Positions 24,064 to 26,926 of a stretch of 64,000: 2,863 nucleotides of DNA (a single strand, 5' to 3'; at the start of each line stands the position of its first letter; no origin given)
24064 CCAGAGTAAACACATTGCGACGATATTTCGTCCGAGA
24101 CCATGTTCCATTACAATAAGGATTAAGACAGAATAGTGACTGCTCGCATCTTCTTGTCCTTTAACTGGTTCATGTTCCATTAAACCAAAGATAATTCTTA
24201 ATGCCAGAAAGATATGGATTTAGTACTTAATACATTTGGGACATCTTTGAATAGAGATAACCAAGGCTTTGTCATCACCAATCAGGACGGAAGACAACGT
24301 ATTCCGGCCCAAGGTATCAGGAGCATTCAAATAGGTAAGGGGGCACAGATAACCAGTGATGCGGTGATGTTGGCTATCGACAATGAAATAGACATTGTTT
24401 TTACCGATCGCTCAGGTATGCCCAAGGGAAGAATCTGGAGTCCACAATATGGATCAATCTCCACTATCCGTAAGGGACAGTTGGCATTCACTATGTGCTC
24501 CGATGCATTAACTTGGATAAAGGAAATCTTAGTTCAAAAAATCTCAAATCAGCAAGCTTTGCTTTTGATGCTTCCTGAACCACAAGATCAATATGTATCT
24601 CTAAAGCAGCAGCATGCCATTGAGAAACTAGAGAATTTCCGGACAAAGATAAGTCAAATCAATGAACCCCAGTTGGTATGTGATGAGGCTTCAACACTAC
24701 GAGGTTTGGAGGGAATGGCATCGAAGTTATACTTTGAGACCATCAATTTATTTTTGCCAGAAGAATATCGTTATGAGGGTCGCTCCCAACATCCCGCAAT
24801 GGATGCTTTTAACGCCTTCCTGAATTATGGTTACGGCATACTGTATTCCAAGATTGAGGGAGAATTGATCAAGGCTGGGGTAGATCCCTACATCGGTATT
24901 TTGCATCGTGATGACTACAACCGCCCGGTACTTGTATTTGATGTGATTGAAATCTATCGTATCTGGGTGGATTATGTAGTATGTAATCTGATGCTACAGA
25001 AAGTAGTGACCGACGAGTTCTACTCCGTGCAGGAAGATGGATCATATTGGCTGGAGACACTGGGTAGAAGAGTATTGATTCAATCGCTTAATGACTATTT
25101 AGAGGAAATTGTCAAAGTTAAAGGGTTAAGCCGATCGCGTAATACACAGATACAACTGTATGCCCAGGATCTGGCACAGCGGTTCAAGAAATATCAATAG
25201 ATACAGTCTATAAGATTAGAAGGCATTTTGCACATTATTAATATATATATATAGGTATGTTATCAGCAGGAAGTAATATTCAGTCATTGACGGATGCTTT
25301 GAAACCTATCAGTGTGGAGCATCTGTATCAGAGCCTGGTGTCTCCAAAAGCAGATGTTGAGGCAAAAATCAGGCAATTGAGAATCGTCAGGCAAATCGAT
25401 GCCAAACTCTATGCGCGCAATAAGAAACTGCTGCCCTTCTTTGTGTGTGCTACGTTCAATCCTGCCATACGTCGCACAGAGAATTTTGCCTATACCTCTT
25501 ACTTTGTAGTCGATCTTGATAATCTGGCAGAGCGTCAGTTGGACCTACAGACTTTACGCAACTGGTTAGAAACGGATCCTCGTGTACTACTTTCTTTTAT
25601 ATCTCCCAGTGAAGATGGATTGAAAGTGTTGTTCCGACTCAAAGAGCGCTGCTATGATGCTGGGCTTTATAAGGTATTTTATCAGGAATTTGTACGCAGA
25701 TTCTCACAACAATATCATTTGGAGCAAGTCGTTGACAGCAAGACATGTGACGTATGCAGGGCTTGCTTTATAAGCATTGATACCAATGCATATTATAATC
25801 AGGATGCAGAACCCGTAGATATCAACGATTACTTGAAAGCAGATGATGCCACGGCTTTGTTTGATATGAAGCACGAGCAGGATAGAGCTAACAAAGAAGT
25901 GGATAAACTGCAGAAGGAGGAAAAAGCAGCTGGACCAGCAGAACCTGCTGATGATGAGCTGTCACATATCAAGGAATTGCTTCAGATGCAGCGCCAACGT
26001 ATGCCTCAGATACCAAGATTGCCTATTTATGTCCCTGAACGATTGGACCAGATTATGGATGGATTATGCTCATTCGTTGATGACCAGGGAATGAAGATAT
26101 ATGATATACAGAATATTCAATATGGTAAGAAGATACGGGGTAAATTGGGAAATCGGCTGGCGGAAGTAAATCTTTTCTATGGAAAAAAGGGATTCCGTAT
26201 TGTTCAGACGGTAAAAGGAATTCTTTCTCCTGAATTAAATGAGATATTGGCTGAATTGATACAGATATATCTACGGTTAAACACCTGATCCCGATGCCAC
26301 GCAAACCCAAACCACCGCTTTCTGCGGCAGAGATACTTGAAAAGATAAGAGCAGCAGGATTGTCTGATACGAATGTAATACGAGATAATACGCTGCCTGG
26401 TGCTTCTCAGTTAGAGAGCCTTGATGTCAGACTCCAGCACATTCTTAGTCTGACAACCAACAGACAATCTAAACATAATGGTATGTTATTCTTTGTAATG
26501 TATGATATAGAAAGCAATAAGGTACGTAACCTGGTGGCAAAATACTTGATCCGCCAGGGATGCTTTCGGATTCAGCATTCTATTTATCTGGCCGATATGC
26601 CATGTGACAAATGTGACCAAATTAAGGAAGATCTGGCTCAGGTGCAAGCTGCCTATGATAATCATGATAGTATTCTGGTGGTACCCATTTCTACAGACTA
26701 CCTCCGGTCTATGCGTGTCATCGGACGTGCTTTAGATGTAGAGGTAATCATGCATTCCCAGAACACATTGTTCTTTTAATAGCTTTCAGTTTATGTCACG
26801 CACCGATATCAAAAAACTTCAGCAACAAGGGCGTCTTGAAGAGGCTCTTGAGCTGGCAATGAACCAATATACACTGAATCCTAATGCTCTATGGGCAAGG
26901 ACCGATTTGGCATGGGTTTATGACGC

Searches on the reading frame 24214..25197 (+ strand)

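Call 8: search_protein_families(library=padloc, proteins=[window:24214-25197:+], max_evalue=0.001)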
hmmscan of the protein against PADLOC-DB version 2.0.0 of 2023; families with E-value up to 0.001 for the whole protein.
window:24214-25197:+ (328 aa): 32 families (the best 25 are shown)
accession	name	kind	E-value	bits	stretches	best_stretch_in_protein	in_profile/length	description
PDLC02066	Cas1b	-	3e-99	330.4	1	1-324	1-319/322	-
PDLC00927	Cas1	-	1.9e-67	225.8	1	3-323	2-318/327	CRISPR-associated endonuclease Cas1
PDLC01248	Cas1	-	3.3e-66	221.7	1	1-324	1-287/289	"CAS-I,CAS-II,CAS-III,CAS-IV,CAS-V,CAS-VI; acquisition_1"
PDLC01608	Cas1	-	7.6e-66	220.4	1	3-293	1-275/276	"CAS-I,CAS-II,CAS-III,CAS-IV,CAS-V,CAS-VI; acquisition_1"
PDLC01249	Cas1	-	6.8e-57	190.8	1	3-269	1-245/246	"CAS-I,CAS-II,CAS-III,CAS-IV,CAS-V,CAS-VI; acquisition_1"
PDLC01449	Cas1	-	2.1e-56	189.3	1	3-322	4-278/285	"CAS-I,CAS-II,CAS-III,CAS-IV,CAS-V,CAS-VI; acquisition_1"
PDLC00928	Cas1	-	1e-55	186.9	1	3-322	3-311/315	Cas1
PDLC02025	Cas1d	-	5.1e-47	158.9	1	7-322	8-302/316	-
PDLC01740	Cas1_IIIa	-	3.6e-46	156.4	1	12-298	12-285/331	-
PDLC02063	Cas1_IIIb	-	9.4e-45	151.2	1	2-327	312-613/617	-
PDLC01743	Cas1c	-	1e-42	144.6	1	5-311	10-309/337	-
PDLC01334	Cas1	-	1.9e-39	133.9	1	5-301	7-300/336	"CAS-I,CAS-II,CAS-III,CAS-IV,CAS-V,CAS-VI; acquisition_1"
PDLC00923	Cas1c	-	4.7e-39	132.6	1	5-301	8-303/340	"CRISPR-associated endonuclease Cas1, subtype I-C/DVULG"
PDLC02062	Cas1_II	-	2.7e-37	126.8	1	3-260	4-253/317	-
PDLC02064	Cas1a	-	4.3e-37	126.3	1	3-278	4-227/277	-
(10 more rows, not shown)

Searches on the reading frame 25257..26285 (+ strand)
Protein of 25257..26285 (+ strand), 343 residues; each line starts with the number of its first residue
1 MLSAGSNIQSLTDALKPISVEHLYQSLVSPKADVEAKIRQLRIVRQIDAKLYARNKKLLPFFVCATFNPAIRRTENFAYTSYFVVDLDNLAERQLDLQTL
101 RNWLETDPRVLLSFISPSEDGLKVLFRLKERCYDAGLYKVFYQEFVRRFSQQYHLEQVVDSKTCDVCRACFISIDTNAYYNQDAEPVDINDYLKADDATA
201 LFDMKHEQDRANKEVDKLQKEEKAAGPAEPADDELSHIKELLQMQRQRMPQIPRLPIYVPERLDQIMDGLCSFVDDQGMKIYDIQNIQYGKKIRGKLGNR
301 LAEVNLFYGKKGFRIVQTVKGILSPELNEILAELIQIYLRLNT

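Call 8: search_protein_families(library=padloc, proteins=[window:25257-26285:+], max_evalue=0.001)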
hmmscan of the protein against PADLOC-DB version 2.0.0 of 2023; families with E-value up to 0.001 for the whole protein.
window:25257-26285:+ (343 aa): 2 families
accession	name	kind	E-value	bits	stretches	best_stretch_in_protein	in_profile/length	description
PDLC03818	RTasVirE-PriCT2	-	1.5e-24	85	1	19-222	22-217/320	DRT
PDLC01618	PrimPol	-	3.8e-24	83.4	1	56-179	3-121/121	"CAS-I,CAS-II,CAS-III,CAS-IV,CAS-V,CAS-VI; associated"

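Call 38: search_protein_families(library=pfam, proteins=[window:25257-26285:+], max_evalue=0.01)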
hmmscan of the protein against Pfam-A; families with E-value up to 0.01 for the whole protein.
window:25257-26285:+ (343 aa): 1 family
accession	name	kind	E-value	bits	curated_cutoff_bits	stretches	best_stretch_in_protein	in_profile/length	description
PF08800.15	BT4734-like_N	-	5.3e-18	65.9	22.4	1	57-180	5-134/134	BT4734-like, N-terminal domain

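Call 43: find_related_loci(query=A2, collection=metagenome_contigs, flank=10000)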
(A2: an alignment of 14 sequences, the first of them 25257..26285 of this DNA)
Query A2 (343 aa) in metagenome_contigs; peptide patterns used: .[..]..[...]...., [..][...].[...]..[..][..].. (x = any residue, [..] = any of these).
522 stretches matched a pattern; 473 encode a relative of the query (tblastn E <= 1e-3); the best 80 are kept; 80 distinct loci.
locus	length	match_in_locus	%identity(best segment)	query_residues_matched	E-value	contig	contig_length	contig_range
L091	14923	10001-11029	61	1-343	1e-146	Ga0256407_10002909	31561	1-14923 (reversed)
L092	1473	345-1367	61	1-340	3e-152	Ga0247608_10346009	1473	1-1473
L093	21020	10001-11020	54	1-343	2e-121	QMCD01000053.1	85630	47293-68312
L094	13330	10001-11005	54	1-339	8e-118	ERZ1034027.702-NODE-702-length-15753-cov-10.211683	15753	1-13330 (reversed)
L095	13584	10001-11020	52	1-342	1e-115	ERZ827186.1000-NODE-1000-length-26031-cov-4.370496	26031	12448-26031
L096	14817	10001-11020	52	1-342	1e-115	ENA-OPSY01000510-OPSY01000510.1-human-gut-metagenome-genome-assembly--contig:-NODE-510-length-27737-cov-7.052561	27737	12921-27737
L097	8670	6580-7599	52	1-342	1e-115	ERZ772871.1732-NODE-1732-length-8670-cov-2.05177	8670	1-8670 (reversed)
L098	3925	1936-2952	52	1-343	2e-117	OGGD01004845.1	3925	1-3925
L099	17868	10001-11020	51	1-342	2e-115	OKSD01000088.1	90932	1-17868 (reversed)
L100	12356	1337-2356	51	1-342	2e-115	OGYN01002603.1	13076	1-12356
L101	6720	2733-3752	52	1-342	1e-114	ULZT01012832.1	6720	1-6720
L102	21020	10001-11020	52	1-342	1e-114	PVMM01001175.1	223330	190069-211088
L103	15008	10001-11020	52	1-342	1e-114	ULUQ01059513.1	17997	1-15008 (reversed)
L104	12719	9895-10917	52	1-343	3e-114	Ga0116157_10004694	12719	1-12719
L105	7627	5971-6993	52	1-343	2e-114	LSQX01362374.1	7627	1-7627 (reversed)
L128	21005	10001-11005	48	1-342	2e-106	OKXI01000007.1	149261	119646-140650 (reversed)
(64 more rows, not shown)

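Call 52: search_protein_families(library=padloc, proteins=[L091:4594-6666:-, L091:3056-4591:-, L128:1609-3636:+, L128:3633-5117:+, L128:5124-5486:+], max_evalue=0.00001)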
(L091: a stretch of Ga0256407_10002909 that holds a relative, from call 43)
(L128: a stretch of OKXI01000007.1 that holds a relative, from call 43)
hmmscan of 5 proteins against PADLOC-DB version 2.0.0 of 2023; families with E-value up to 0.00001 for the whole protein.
L091:4594-6666:- (690 aa): 15 families
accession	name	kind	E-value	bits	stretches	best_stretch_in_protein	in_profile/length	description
PDLC04475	PDC-M16A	-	2.4e-206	685.5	1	10-689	9-715/721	-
PDLC04476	PDC-M16A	-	1.3e-188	626.6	1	9-685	1-681/691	-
PDLC04472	PDC-M16A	-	1.6e-145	484.7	1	10-685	217-920/930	-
PDLC04474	PDC-M16A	-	9e-79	263.9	1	10-665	213-889/917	-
PDLC04469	PDC-M16A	-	3.5e-38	129.4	1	10-638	212-842/892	-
PDLC01734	typeIV_RecD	-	9.1e-32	108.2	2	9-313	336-604/763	RecD_0_IVD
PDLC04471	PDC-M16A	-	6.1e-31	105.9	1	24-660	14-654/687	-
PDLC05064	PDC-S68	-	2.6e-29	99.6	2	33-221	701-867/1273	-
PDLC05066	PDC-S68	-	1e-28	97.9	1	34-213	595-754/1202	-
PDLC05065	PDC-S68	-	4.6e-28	95.5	2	34-212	622-783/1221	-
PDLC01148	RecD_like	-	1.3e-20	71.2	1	13-318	314-569/719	RecD/Tra ATPase fused to N-terminal HHH domain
PDLC04470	PDC-M16A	-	2.6e-19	66.9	1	12-485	211-686/895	-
PDLC05035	PDC-S53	-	1.1e-14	51.5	1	32-176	510-615/900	-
PDLC04473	PDC-M16A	-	1.3e-12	44.8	1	410-572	437-618/735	-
PDLC03920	MkoA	-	1.9e-06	24.5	0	14-62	617-661/1112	-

L091:3056-4591:- (511 aa): 11 families
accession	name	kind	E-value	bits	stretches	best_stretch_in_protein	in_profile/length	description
PDLC04477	PDC-M16B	-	2.4e-100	334.5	1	2-507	4-500/501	-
PDLC04486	PDC-M16B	-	9.5e-75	250.4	1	4-509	7-495/498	-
PDLC04488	PDC-M16B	-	1.3e-58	197.2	3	140-340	192-391/634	-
PDLC04481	PDC-M16B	-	1.4e-35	120.9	1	123-508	88-468/471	-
PDLC04482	PDC-M16B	-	2.6e-22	77.2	1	92-335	61-305/555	-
PDLC04484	PDC-M16B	-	5.4e-22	75.8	1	70-369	67-365/574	-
PDLC04480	PDC-M16B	-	1.8e-19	67.8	1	188-438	164-415/472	-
PDLC04483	PDC-M16B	-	7.2e-19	65.8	1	68-355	28-323/537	-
PDLC04478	PDC-M16B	-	1.9e-14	51.2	1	184-383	247-448/654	-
PDLC04487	PDC-M16B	-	1.2e-09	36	1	189-333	165-309/354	-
PDLC04479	PDC-M16B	-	2.9e-08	31.3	1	148-378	126-368/490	-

L128:1609-3636:+ (675 aa): 14 families
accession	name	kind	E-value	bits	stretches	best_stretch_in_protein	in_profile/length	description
PDLC04476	PDC-M16A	-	1.2e-193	643.3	1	2-670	4-684/691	-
PDLC04475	PDC-M16A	-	2.8e-181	602.7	1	2-671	11-716/721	-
PDLC04472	PDC-M16A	-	8.1e-141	469.2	1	2-670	219-923/930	-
PDLC04474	PDC-M16A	-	5.6e-68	228.2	1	1-479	214-721/917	-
PDLC04469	PDC-M16A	-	6.1e-35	118.7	1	10-665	222-884/892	-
PDLC04470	PDC-M16A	-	3.8e-27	92.8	1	2-469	211-688/895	-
PDLC01734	typeIV_RecD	-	5.2e-27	92.4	1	22-211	353-517/763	RecD_0_IVD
PDLC04471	PDC-M16A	-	8.4e-26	89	2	391-655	401-668/687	-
PDLC05066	PDC-S68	-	4.3e-25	85.9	1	22-212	592-766/1202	-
PDLC05065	PDC-S68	-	2.5e-24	83.2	1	21-198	618-783/1221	-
PDLC05064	PDC-S68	-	5.6e-22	75.3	1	23-459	700-1097/1273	-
PDLC01148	RecD_like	-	9.4e-19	65.1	1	22-211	327-486/719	RecD/Tra ATPase fused to N-terminal HHH domain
PDLC04473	PDC-M16A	-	1e-16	58.3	2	13-191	26-213/735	-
PDLC05035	PDC-S53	-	1.8e-06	24.3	0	22-75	509-561/900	-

L128:3633-5117:+ (494 aa): 12 families
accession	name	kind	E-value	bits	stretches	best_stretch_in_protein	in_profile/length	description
PDLC04486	PDC-M16B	-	5.4e-160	531.5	1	3-492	1-494/498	-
PDLC04477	PDC-M16B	-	4e-102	340.4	1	6-491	3-500/501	-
PDLC04488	PDC-M16B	-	7.2e-61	204.6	2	81-336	127-388/634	-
PDLC04481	PDC-M16B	-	6.8e-34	115.4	2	122-336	86-306/471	-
PDLC04480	PDC-M16B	-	4.4e-30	102.8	1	194-493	171-468/472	-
PDLC04483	PDC-M16B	-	1.3e-25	88.1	1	120-331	85-299/537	-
PDLC04482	PDC-M16B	-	4.7e-22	76.4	1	114-333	81-304/555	-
PDLC04484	PDC-M16B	-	8.6e-22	75.1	1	6-337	4-334/574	-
PDLC04478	PDC-M16B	-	9.6e-15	52.1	1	230-300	294-366/654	-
PDLC04485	PDC-M16B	-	8.1e-11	38.9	1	240-322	320-402/667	-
PDLC04479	PDC-M16B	-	3.4e-10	37.7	1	148-491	126-484/490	-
PDLC04487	PDC-M16B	-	8.6e-10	36.4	1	193-337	170-314/354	-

L128:5124-5486:+ (120 aa): 0 families

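Call 53: search_protein_families(library=pfam, proteins=[L091:4594-6666:-, L128:1609-3636:+, L128:89-1612:+, L128:5124-5486:+, L091:3056-4591:-], max_evalue=0.01)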
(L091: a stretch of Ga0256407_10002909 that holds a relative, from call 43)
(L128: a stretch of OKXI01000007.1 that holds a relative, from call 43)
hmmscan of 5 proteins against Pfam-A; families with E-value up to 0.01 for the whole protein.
L091:4594-6666:- (690 aa): 16 families
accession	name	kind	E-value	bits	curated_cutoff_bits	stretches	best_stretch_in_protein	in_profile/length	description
PF22721.1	TBP-TOTE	-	1.6e-27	95.3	27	2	612-687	3-76/78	TATA-binding-like protein domain of the TOTE conflict systems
PF13604.12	AAA_30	-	2.2e-22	80.2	27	1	22-224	8-169/191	AAA domain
PF13245.12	AAA_19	-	3.4e-17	63.3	25.1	1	33-180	12-133/134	AAA domain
PF13538.12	UvrD_C_2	-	8.9e-16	57.9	27.4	1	428-477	1-52/52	UvrD-like helicase C-terminal domain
PF05970.20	PIF1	-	3.7e-15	56.6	25.9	1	13-214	2-193/223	PIF1-like helicase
PF01443.25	Viral_helicase1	-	1.8e-09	38.2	21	1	425-477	172-227/228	Viral superfamily 1 RNA helicase core domain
PF13086.12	AAA_11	-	2.2e-06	28.1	27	0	163-179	237-253/257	AAA domain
PF09848.15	SLFN-g3_helicase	-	3e-05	23.9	24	1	34-239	3-193/354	Schlafen group 3, DNA/RNA helicase domain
PF04851.21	ResIII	-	0.00011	22.6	22.5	1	11-119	2-109/164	Type III restriction enzyme, res subunit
PF24883.2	NPHP3_N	-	0.00056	20.6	24.8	1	25-62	13-52/164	Nephrocystin 3, N-terminal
PF05127.21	NAT10_TcmA_helicase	-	0.00059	20.2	22.7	1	38-134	3-101/176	RNA cytidine acetyltransferase NAT10/TcmA, helicase domain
PF02367.23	TsaE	-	0.00069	20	26.6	1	18-100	5-83/128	Threonylcarbamoyl adenosine biosynthesis protein TsaE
PF00931.28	NB-ARC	-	0.0012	18.6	23.5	1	19-91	3-71/248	NB-ARC domain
PF13401.12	AAA_22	-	0.0026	18.5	27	0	34-80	7-54/130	AAA domain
PF18335.7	SH3_13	-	0.0053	17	41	0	301-338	28-60/65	ATP-dependent RecD-like DNA helicase SH3 domain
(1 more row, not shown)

L128:1609-3636:+ (675 aa): 16 families
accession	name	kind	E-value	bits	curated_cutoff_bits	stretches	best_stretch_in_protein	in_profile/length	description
PF13604.12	AAA_30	-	2.2e-25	90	27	1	10-230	9-186/191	AAA domain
PF22721.1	TBP-TOTE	-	1.1e-20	73.4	27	2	595-666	5-73/78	TATA-binding-like protein domain of the TOTE conflict systems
PF13245.12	AAA_19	-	2.9e-20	73.3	25.1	1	22-166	10-133/134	AAA domain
PF05970.20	PIF1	-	8.3e-14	52.1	25.9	1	3-199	2-192/223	PIF1-like helicase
PF13538.12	UvrD_C_2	-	1.3e-11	44.6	27.4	1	410-458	1-51/52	UvrD-like helicase C-terminal domain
PF13401.12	AAA_22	-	1.3e-07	32.4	27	1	22-162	4-126/130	AAA domain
PF09848.15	SLFN-g3_helicase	-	2.1e-06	27.7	24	1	24-220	2-182/354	Schlafen group 3, DNA/RNA helicase domain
PF01443.25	Viral_helicase1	-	9.2e-06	26.1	21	0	409-459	178-227/228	Viral superfamily 1 RNA helicase core domain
PF25199.1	nSTAND_NTPase5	-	3.1e-05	24.3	34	1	7-45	21-63/145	Novel STAND NTPase 5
PF02367.23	TsaE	-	0.0019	18.6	26.6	1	18-86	14-79/128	Threonylcarbamoyl adenosine biosynthesis protein TsaE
PF05673.19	DUF815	-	0.0024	17.5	23.8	1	9-49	39-79/249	Protein of unknown function (DUF815)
PF05729.18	NACHT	-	0.0027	18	26.7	1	25-50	2-27/167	NACHT domain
PF24883.2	NPHP3_N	-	0.0035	18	24.8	1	14-49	12-48/164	Nephrocystin 3, N-terminal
PF13191.12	AAA_16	-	0.0048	17.9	32.6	1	20-50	21-51/167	AAA ATPase domain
PF00931.28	NB-ARC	-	0.0054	16.5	23.5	1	11-48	5-43/248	NB-ARC domain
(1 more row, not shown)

L128:89-1612:+ (507 aa): 0 families

L128:5124-5486:+ (120 aa): 1 family
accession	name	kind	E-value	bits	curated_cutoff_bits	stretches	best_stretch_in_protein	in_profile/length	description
PF05099.18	TerB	-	7.3e-06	26.7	24.4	1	2-50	67-115/118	Tellurite resistance protein TerB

L091:3056-4591:- (511 aa): 3 families
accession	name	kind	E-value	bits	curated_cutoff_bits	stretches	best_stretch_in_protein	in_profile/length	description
PF22860.2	DUF7017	-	3.6e-30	105.3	27.5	1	212-340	2-130/141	Domain of unknown function (DUF7017)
PF22708.2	S1CSD-TOTE-1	-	5.3e-17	61.5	27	1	356-414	2-61/65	S1/CSD-like domain 1 of the TOTE conflict systems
PF22707.2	S1CSD-TOTE-2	-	2.7e-06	27.7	27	1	444-507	2-60/60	S1/CSD-like domain 2 of the TOTE conflict systems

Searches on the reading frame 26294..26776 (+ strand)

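Call 8: search_protein_families(library=padloc, proteins=[window:26294-26776:+], max_evalue=0.001)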
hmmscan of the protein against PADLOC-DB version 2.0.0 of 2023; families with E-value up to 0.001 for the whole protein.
window:26294-26776:+ (161 aa): 17 families
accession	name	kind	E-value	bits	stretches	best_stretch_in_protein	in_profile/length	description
PDLC02077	Cas2b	-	2e-15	55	1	64-161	1-96/96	-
PDLC01443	Cas2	-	4e-14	50.9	1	64-146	1-78/86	"CAS-I,CAS-II,CAS-III,CAS-IV,CAS-V,CAS-VI; acquisition_2"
PDLC00935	Cas2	-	2.7e-13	48.2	1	64-161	1-96/96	CRISPR-associated endonuclease Cas2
PDLC01649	Cas2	-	3.9e-12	44.3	1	64-134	1-67/70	"CAS-I,CAS-II,CAS-III,CAS-IV,CAS-V,CAS-VI; acquisition_2"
PDLC01525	Cas2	-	1e-11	43.4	1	64-146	1-81/90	"CAS-I,CAS-II,CAS-III,CAS-IV,CAS-V,CAS-VI; acquisition_2"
PDLC01251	Cas2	-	1.4e-10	39.2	1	64-146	1-79/84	"CAS-I,CAS-II,CAS-III,CAS-IV,CAS-V,CAS-VI; acquisition_2"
PDLC02075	Cas2a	-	9.7e-10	36.7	1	64-145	1-80/85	-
PDLC01338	Cas2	-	2e-09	35.9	1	67-145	2-74/76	"CAS-I,CAS-II,CAS-III,CAS-IV,CAS-V,CAS-VI; acquisition_2"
PDLC02074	Cas2_IIIb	-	3.6e-08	31.4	1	67-134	4-67/86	-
PDLC01756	Cas2g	-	5.1e-08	30.9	1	66-145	6-84/96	-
PDLC01748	Cas2_IIIa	-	7.5e-08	30.8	1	64-145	1-76/88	-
PDLC02070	Cas2_II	-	1.7e-05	23.1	1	66-133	3-67/89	-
PDLC02027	Cas2d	-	6.8e-05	21.3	1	64-145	1-79/89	-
PDLC00936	Cas2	-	0.00011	20.6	1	68-143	3-78/83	Cas2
PDLC01749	Cas2b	-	0.0003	19.3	1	64-146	1-79/87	-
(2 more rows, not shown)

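Call 38: search_protein_families(library=pfam, proteins=[window:26294-26776:+], max_evalue=0.01)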
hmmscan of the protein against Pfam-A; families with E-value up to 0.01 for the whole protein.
window:26294-26776:+ (161 aa): 2 families
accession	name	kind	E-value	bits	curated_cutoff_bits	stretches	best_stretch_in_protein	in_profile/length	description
PF09827.14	CRISPR_Cas2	-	7.9e-12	45.6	23.8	1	64-138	1-72/74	CRISPR associated protein Cas2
PF17423.7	SwrA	-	0.0014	18.9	25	1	96-152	41-98/116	Swarming motility protein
